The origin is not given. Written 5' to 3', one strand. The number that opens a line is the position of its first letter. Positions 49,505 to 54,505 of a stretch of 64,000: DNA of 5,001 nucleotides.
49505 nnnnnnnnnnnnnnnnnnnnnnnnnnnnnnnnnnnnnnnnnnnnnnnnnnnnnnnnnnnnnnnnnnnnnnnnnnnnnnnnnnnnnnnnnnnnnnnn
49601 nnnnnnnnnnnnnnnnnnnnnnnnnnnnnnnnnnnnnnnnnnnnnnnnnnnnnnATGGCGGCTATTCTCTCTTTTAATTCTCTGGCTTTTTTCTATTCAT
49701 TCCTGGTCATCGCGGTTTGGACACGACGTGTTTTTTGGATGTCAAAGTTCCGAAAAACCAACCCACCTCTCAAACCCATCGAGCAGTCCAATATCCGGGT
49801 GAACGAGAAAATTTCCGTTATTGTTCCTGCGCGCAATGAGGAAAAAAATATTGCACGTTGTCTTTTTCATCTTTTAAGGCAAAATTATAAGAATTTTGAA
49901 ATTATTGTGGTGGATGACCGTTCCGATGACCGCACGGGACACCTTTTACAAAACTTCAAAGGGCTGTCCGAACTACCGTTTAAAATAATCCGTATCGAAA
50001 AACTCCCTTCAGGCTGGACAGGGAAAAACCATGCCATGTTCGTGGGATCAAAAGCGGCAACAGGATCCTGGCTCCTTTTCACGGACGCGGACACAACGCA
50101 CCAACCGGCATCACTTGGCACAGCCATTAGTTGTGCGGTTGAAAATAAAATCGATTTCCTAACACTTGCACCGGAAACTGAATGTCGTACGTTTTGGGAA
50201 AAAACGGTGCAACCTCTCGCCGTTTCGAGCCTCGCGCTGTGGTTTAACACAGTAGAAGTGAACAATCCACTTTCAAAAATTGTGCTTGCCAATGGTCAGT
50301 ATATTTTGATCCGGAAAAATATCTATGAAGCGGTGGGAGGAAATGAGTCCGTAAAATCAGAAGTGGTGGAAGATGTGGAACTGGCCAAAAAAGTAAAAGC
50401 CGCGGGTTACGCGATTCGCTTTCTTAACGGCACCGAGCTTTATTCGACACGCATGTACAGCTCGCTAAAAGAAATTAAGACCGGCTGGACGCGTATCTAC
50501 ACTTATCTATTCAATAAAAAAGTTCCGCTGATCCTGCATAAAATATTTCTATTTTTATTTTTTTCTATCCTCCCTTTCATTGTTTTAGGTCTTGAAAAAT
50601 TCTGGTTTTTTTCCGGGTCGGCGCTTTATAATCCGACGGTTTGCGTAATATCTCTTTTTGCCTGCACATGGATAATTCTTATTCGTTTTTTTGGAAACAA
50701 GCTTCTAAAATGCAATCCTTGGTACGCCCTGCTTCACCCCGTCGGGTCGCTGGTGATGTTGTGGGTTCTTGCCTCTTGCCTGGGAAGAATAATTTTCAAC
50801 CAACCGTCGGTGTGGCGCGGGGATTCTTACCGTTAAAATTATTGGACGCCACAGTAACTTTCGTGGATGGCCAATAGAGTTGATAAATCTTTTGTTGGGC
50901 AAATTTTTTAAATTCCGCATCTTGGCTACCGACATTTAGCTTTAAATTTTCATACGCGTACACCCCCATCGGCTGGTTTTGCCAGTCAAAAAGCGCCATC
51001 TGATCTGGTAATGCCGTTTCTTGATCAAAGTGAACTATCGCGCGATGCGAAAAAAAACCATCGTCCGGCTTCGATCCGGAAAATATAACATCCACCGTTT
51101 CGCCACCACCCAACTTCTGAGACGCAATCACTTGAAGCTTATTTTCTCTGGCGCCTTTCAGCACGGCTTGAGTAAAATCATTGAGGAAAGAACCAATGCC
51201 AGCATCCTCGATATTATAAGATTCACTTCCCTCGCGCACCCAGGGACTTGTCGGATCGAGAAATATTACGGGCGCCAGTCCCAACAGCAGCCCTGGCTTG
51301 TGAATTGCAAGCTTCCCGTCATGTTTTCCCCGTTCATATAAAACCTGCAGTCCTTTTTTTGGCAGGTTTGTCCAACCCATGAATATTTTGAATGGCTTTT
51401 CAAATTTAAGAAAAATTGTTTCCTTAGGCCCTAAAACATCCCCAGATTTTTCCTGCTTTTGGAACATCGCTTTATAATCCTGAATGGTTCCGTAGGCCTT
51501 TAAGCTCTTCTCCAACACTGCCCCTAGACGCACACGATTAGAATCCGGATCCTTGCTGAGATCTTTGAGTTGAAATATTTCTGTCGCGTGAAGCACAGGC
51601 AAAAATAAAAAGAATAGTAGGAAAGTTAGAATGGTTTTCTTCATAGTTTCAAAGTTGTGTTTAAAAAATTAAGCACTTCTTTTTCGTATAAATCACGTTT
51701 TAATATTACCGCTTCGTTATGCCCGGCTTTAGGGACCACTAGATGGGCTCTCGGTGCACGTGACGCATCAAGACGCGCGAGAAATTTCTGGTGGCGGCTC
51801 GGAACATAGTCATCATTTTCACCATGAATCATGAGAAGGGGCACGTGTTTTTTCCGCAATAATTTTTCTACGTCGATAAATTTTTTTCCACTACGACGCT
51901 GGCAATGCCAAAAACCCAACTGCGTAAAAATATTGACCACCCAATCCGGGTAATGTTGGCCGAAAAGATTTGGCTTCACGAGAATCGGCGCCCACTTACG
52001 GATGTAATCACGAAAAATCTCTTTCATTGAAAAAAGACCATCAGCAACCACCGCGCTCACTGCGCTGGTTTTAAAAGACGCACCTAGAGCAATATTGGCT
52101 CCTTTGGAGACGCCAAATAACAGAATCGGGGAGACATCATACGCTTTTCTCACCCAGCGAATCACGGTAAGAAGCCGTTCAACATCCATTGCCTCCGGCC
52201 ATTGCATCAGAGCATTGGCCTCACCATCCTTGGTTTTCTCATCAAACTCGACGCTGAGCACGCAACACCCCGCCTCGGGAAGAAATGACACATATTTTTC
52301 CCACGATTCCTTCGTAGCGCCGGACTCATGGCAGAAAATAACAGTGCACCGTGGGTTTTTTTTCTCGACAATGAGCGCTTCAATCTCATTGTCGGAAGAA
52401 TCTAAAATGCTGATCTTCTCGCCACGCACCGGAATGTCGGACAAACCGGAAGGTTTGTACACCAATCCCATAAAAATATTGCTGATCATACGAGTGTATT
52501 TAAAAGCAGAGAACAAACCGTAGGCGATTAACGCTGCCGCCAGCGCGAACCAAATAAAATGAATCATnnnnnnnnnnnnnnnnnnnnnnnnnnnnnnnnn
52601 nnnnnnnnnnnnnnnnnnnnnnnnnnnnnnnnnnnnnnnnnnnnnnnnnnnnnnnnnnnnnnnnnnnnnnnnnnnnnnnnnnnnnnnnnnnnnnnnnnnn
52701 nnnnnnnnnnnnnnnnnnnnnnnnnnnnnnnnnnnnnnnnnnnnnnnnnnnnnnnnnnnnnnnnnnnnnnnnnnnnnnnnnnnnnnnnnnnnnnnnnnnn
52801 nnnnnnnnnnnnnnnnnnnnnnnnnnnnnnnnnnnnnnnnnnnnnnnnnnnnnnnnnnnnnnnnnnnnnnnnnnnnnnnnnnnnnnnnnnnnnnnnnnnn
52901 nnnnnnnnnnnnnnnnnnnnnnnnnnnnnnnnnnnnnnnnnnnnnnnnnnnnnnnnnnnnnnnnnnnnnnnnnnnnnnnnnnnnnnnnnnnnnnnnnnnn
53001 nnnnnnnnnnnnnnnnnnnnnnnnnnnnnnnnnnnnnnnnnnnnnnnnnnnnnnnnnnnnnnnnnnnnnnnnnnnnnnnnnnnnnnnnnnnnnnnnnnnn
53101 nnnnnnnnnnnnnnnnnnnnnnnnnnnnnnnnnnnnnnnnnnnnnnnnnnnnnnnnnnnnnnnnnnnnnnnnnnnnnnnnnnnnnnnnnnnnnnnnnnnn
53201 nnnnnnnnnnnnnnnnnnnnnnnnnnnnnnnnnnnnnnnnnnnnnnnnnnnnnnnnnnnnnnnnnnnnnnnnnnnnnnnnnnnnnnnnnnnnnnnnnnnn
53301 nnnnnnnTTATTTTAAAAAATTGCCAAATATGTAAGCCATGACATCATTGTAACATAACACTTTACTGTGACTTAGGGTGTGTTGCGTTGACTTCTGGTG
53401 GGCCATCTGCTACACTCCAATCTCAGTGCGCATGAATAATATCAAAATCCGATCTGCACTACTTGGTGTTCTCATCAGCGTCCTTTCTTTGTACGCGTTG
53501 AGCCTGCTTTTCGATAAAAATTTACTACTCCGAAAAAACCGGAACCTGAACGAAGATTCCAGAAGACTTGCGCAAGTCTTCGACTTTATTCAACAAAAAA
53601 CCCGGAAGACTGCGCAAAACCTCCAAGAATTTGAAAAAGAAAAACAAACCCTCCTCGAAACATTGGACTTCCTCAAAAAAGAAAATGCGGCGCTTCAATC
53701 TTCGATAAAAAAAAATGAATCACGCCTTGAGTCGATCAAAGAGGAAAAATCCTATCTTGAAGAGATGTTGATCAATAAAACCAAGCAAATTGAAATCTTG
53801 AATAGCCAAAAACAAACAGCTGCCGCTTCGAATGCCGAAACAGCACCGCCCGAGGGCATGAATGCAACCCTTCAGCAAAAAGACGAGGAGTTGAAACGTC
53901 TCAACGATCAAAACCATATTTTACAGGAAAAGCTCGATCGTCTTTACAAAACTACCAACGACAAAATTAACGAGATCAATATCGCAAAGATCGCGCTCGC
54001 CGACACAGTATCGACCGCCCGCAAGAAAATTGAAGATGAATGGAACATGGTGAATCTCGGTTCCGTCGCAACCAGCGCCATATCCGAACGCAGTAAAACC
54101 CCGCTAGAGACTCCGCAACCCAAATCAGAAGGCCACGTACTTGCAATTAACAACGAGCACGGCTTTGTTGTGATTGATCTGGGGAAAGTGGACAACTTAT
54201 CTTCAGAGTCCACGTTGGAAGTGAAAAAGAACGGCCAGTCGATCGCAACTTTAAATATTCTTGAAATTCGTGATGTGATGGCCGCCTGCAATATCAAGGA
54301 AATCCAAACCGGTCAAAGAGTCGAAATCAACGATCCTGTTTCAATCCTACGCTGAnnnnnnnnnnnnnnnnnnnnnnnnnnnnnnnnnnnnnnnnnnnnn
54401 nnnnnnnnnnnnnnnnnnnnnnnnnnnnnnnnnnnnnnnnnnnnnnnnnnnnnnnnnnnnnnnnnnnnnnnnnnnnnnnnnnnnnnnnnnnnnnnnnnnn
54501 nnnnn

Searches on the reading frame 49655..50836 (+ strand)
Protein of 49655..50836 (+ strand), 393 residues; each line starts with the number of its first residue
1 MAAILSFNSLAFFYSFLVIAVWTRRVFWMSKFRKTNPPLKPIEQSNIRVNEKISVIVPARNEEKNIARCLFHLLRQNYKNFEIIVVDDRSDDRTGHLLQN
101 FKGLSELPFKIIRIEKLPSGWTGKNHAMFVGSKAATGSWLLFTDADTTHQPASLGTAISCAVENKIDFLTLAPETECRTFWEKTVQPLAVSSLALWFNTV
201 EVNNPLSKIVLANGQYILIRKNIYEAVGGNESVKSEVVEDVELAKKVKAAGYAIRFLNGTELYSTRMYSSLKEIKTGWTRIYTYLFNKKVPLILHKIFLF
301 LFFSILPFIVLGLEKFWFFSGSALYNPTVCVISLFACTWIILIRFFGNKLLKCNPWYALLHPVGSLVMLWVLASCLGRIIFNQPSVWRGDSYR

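Call 9: search_protein_families(library=pfam, proteins=[window:49655-50836:+])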
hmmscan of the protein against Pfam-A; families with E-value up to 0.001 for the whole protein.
window:49655-50836:+ (393 aa): 6 families
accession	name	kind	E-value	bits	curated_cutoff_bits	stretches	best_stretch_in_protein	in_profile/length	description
PF00535.33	Glycos_transf_2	-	2.7e-25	89.7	23.3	1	54-226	1-166/168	Glycosyl transferase family 2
PF13641.12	Glyco_tranf_2_3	-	3.2e-17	63.8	27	1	53-267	3-214/230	Glycosyltransferase like family 2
PF13506.12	Glyco_transf_21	-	7.7e-11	42.2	21.7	1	116-274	10-165/174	Glycosyl transferase family 21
PF10111.15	Glyco_tranf_2_2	-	8e-10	39.1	27.3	1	54-250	1-202/276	Glycosyltransferase like family 2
PF13632.12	Glyco_trans_2_3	-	2e-08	34.7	27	1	139-362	1-190/198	Glycosyl transferase family group 2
PF13704.12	Glyco_tranf_2_4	-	0.0001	23.2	27.5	1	60-146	1-81/98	Glycosyl transferase family 2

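Call 17: find_related_loci(query=window:49655-50836:+, collection=genome_contigs, flank=4000)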
Query window:49655-50836:+ (393 aa) in genome_contigs; peptide patterns used: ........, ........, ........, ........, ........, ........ (x = any residue, [..] = any of these).
68 stretches matched a pattern; 30 encode a relative of the query (tblastn E <= 1e-3); 30 distinct loci.
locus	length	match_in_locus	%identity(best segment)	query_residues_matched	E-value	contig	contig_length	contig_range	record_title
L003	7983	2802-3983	66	1-393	0e+0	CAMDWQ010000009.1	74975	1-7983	MAG: Candidatus Omnitrophica bacterium isolate LH-05nov19-156 genome assembly, contig: LH-05nov19-C478, whole genome sho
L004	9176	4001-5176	66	1-393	1e-178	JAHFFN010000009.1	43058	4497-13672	MAG: Candidatus Omnitrophota bacterium isolate nzgw293 NODE_910_length_43059_cov_4.188481, whole genome shotgun sequence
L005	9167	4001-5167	67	3-393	8e-178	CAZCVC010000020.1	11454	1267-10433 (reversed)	MAG TPA_asm: uncultured Planctomycetia bacterium isolate ERP125453_co2_369 genome assembly, contig: NODE_2419_length_114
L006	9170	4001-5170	66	3-393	8e-170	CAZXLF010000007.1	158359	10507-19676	MAG TPA_asm: uncultured Planctomycetia bacterium isolate SRP273308_co1_398 genome assembly, contig: NODE_99_length_15835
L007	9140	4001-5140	64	13-393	5e-168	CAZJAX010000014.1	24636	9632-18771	MAG TPA_asm: uncultured Planctomycetia bacterium isolate SRP342105_co2_14 genome assembly, contig: NODE_2021_length_2463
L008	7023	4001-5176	59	1-393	1e-157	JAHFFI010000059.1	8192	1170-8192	MAG: Candidatus Omnitrophota bacterium isolate nzgw289 NODE_14301_length_8193_cov_3.644450, whole genome shotgun sequenc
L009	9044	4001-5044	31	38-392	7e-60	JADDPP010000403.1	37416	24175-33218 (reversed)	MAG: Rubrobacter sp. isolate LC5_2 AB19_LC5_149_length_37427_cov_61, whole genome shotgun sequence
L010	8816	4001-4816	34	13-287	4e-42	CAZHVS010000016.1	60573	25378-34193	MAG TPA_asm: uncultured Ignavibacteriaceae bacterium isolate binchicken_co20_231 genome assembly, contig: NODE_1222_leng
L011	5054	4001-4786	33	47-307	2e-40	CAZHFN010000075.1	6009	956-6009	MAG TPA_asm: uncultured Treponema sp. isolate binchicken_co22_224 genome assembly, contig: NODE_12625_length_6009_cov_20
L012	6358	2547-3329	34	53-319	8e-35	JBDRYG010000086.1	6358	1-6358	MAG: candidate division WOR-3 bacterium isolate GXS_202007_bins_41 GXS_202007_bins_41_scaffold_86, whole genome shotgun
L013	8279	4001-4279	44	53-146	3e-18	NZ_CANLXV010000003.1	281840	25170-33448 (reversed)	Uncultured Polaribacter sp. isolate 3-963.fasta NODE_3, whole genome shotgun sequence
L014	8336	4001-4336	38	53-169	2e-13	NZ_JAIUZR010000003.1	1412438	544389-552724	Lutimonas saemankumensis strain DP2N0-7 DP2N0-7_ctg0003, whole genome shotgun sequence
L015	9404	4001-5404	40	52-198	4e-12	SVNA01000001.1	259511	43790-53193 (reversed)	MAG: Oscillospiraceae bacterium isolate SIG527 NODE_479_length_259511_cov_3.007367, whole genome shotgun sequence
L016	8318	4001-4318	33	53-164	2e-11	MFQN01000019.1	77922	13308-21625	MAG: Candidatus Magasanikbacteria bacterium RIFCSPLOWO2_12_FULL_43_12 rifcsplowo2_12_scaffold_446, whole genome shotgun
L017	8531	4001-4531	27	54-240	1e-10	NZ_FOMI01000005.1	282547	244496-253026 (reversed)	Algibacter pectinivorans strain DSM 25730, whole genome shotgun sequence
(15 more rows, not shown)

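Call 79: search_protein_families(library=ncbifam, proteins=[window:49655-50836:+], max_evalue=0.00001)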
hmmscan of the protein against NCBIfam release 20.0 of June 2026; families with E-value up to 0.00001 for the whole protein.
window:49655-50836:+ (393 aa): 16 families
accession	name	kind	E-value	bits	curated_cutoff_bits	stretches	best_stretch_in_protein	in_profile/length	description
TIGR03469.1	HpnB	hypoth_equivalog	3.7e-50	171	379.25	1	14-370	4-362/386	hopene-associated glycosyltransferase HpnB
NF045692.1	OglycostaseCruG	equivalog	1.4e-47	162.5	600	1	33-392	24-386/386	2'-O-glycosyltransferase CruG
TIGR04283.1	glyco_like_mftF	equivalog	8.3e-22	77.9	182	1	53-279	1-200/221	TIGR04283 family arsenosugar biosynthesis glycosyltransferase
TIGR03937.1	PgaC_IcaA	equivalog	2.4e-19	69.6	422.3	1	9-256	3-242/407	poly-beta-1,6-N-acetyl-D-glucosamine synthase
NF041875.1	EPS_EpsD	equivalog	2e-15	57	370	1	53-271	1-213/325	exopolysaccharide biosynthesis glycosyltransferase EpsD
TIGR03965.1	mycofact_glyco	equivalog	7.4e-14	51.5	280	1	50-256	73-272/467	mycofactocin biosynthesis glycosyltransferase MftF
NF007482.0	PRK10073.1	equivalog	3.5e-13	49.3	423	1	50-170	5-119/334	glycosyltransferase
NF047683.1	TeichurnBiosyTuaG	equivalog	2.7e-10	40.3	400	1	48-168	3-118/252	teichuronic acid biosynthesis protein TuaG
NF010496.0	PRK13915.1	equivalog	4.1e-09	35.9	262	1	45-152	25-132/307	glucosyl-3-phosphoglycerate synthase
TIGR03472.1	HpnI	equivalog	5e-08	32.2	310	1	43-256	33-244/373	bacteriohopanetetrol glucosamine biosynthesis glycosyltransferase HpnI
NF038299.1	EPS_HpsN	equivalog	5.9e-08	32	425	1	52-155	2-100/317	hormogonium polysaccharide biosynthesis glycosyltransferase HpsN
NF053846.1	glyco_with_XrtP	equivalog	9.1e-08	31.2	520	1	54-128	44-115/440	XrtP-associated glycosyltransferase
NF050050.1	ProtGlycPglI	equivalog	1.8e-07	30.8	500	1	52-153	3-100/306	GalNAc(5)-diNAcBac-PP-undecaprenol beta-1,3-glucosyltransferase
NF053739.1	GlytfEpsEBac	equivalog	6.9e-07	28.5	450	1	52-252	2-190/265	glycosyltransferase EpsE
NF047588.1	GlcsyltransPgfSStrep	equivalog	1.1e-06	28.2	500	1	52-156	2-105/308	glycosyltransferase PgfS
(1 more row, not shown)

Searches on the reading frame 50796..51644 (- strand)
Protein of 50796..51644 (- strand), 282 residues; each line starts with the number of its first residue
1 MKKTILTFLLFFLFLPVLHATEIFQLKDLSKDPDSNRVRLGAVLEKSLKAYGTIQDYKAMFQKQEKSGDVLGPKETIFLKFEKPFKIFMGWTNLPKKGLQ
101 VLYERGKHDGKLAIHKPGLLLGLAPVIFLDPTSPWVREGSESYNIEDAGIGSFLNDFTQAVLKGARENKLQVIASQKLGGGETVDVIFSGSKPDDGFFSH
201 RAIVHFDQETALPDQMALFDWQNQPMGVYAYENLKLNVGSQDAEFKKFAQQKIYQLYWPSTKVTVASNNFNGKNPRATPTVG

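Call 9: search_protein_families(library=pfam, proteins=[window:50796-51644:-])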
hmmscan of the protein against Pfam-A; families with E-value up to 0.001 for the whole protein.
window:50796-51644:- (282 aa): 1 family
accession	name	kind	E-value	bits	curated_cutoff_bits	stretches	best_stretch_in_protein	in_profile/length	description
PF07608.17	DUF1571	-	5.6e-27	95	27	1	54-247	1-201/208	Protein of unknown function (DUF1571)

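Call 79: search_protein_families(library=ncbifam, proteins=[window:50796-51644:-], max_evalue=0.00001)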
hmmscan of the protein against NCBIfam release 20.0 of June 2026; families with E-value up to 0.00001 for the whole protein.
window:50796-51644:- (282 aa): 0 families

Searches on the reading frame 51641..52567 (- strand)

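Call 9: search_protein_families(library=pfam, proteins=[window:51641-52567:-])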
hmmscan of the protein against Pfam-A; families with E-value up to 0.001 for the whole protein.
window:51641-52567:- (308 aa): 7 families
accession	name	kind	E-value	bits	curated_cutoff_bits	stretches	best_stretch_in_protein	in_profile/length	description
PF00561.26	Abhydrolase_1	-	3.6e-07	30.5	25.8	0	218-284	200-239/245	alpha/beta hydrolase fold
PF08840.17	BAAT_C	-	1.9e-06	28.5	20.9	1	138-284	12-159/210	BAAT / Acyl-CoA thioester hydrolase C terminal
PF02230.22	Abhydrolase_2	-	2.8e-06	27.8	23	0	239-265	154-180/217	Phospholipase/Carboxylesterase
PF12697.13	Abhydrolase_6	-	1e-05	26.8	26.3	1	76-288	1-207/217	Alpha/beta hydrolase family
PF12146.15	Hydrolase_4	-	2.9e-05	23.9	27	0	232-268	182-219/239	Serine aminopeptidase, S33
PF20434.5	BD-FAE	-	0.0002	21.4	26.8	0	236-264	184-212/215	BD-FAE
PF00326.27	Peptidase_S9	-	0.00023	21.2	22.6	1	237-306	142-210/213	Prolyl oligopeptidase family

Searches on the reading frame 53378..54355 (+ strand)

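Call 9: search_protein_families(library=pfam, proteins=[window:53378-54355:+])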
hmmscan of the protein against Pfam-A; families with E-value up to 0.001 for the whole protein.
window:53378-54355:+ (325 aa): 1 family
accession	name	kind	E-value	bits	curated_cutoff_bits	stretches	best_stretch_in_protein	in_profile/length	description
PF15742.10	DUF4686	-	0.00063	19.4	31.3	1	46-224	152-324/384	Domain of unknown function (DUF4686)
